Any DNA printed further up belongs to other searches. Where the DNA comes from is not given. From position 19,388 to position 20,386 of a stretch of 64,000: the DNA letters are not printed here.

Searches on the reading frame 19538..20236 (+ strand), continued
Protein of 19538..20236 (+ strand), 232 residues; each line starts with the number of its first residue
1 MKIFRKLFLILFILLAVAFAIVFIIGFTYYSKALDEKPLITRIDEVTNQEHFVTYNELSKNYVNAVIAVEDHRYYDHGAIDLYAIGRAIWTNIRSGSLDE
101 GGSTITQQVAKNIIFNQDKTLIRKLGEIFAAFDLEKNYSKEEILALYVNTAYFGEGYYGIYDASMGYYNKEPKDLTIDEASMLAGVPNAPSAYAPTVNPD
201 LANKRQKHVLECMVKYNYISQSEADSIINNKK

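Call 80: find_encoding_contigs(protein=P0137, flank=1500, max_places=10)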
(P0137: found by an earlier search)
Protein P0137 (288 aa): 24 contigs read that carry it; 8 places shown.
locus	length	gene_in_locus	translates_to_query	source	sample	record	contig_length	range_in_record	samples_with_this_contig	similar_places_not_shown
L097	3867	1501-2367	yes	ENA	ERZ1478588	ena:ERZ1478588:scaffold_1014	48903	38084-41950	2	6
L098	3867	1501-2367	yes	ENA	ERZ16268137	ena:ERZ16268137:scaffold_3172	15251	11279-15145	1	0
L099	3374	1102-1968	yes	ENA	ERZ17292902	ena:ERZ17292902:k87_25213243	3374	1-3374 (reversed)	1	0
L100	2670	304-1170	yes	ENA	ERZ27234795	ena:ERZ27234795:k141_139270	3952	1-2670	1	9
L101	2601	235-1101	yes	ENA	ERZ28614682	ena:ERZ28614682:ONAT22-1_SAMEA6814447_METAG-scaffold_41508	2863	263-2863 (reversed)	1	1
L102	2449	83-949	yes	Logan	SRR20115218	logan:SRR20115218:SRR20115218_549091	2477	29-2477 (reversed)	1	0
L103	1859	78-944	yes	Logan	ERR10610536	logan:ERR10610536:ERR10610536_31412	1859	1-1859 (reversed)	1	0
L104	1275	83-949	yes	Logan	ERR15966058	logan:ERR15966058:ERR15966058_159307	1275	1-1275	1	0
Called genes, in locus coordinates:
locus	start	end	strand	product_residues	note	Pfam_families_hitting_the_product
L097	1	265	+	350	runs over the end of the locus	PF00764:Arginosuc_synth, PF02540:NAD_synthase, PF02568:ThiI (faint), PF03054:tRNA_Me_trans, PF06508:QueC, PF20259:tRNA_Me_trans_M, PF20258:tRNA_Me_trans_C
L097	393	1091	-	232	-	PF00912:Transgly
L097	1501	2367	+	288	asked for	PF01678:DAP_epimerase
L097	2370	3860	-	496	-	PF01225:Mur_ligase, PF08245:Mur_ligase_M, PF02875:Mur_ligase_C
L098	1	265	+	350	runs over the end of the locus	PF00764:Arginosuc_synth, PF02540:NAD_synthase, PF02568:ThiI (faint), PF03054:tRNA_Me_trans, PF06508:QueC, PF20259:tRNA_Me_trans_M, PF20258:tRNA_Me_trans_C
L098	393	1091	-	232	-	PF00912:Transgly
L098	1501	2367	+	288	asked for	PF01678:DAP_epimerase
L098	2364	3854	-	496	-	PF01225:Mur_ligase, PF08245:Mur_ligase_M, PF02875:Mur_ligase_C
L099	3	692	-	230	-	?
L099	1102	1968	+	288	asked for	PF01678:DAP_epimerase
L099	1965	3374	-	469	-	?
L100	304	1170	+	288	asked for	PF01678:DAP_epimerase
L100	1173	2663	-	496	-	PF01225:Mur_ligase, PF08245:Mur_ligase_M, PF02875:Mur_ligase_C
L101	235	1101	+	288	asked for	PF01678:DAP_epimerase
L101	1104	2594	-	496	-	PF01225:Mur_ligase, PF08245:Mur_ligase_M, PF02875:Mur_ligase_C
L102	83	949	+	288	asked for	PF01678:DAP_epimerase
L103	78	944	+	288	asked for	PF01678:DAP_epimerase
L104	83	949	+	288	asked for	PF01678:DAP_epimerase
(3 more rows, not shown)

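Call 81: find_encoding_contigs(protein=P0123, flank=1500, max_places=10)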
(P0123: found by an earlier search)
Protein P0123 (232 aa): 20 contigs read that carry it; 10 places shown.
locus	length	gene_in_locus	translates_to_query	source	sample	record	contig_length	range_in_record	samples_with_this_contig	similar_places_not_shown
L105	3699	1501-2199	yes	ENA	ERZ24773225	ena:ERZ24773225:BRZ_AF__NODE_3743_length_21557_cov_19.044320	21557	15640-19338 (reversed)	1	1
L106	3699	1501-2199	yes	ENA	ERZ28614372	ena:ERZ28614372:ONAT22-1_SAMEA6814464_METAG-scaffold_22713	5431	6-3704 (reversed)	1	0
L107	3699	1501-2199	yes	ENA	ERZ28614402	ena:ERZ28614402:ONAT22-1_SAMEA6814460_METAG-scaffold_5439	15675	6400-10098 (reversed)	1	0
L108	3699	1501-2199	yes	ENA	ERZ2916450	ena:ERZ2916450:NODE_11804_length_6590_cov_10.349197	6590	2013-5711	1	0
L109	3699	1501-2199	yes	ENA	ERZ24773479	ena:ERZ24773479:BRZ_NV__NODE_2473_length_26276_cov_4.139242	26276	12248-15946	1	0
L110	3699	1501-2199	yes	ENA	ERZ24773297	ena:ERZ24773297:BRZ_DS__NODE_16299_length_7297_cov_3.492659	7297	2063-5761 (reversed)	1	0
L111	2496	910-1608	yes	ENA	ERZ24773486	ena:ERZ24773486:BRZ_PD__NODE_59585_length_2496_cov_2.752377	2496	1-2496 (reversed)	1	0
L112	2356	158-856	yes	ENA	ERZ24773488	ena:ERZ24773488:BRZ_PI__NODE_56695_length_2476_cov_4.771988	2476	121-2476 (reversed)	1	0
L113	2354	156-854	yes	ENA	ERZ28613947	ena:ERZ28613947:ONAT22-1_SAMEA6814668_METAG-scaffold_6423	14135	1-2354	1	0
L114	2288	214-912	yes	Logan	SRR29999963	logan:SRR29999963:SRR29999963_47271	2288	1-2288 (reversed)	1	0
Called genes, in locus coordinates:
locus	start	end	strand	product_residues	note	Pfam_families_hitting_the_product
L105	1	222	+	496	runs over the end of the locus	PF01225:Mur_ligase, PF08245:Mur_ligase_M, PF02875:Mur_ligase_C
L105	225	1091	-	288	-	PF01678:DAP_epimerase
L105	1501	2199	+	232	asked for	PF00912:Transgly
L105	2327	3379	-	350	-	PF00764:Arginosuc_synth, PF02540:NAD_synthase, PF02568:ThiI (faint), PF03054:tRNA_Me_trans, PF06508:QueC, PF20259:tRNA_Me_trans_M, PF20258:tRNA_Me_trans_C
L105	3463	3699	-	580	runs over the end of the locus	PF01336:tRNA_anti-codon, PF00152:tRNA-synt_2, PF02938:GAD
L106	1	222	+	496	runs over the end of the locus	PF01225:Mur_ligase, PF08245:Mur_ligase_M, PF02875:Mur_ligase_C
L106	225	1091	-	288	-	PF01678:DAP_epimerase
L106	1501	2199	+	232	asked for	PF00912:Transgly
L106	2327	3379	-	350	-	PF00733:Asn_synthase (faint), PF00764:Arginosuc_synth, PF02540:NAD_synthase, PF03054:tRNA_Me_trans, PF06508:QueC, PF20259:tRNA_Me_trans_M, PF20258:tRNA_Me_trans_C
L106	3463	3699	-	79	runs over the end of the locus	?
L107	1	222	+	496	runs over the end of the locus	PF01225:Mur_ligase, PF08245:Mur_ligase_M, PF02875:Mur_ligase_C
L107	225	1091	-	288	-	PF01678:DAP_epimerase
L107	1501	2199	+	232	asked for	PF00912:Transgly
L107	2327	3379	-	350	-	PF00764:Arginosuc_synth, PF02540:NAD_synthase, PF02568:ThiI (faint), PF03054:tRNA_Me_trans, PF06508:QueC, PF20259:tRNA_Me_trans_M, PF20258:tRNA_Me_trans_C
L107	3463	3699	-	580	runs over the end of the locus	PF01336:tRNA_anti-codon, PF00152:tRNA-synt_2, PF02938:GAD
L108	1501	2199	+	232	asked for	PF00912:Transgly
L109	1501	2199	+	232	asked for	PF00912:Transgly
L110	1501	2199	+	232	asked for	PF00912:Transgly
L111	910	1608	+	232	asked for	PF00912:Transgly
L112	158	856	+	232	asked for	PF00912:Transgly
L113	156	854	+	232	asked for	PF00912:Transgly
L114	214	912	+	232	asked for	PF00912:Transgly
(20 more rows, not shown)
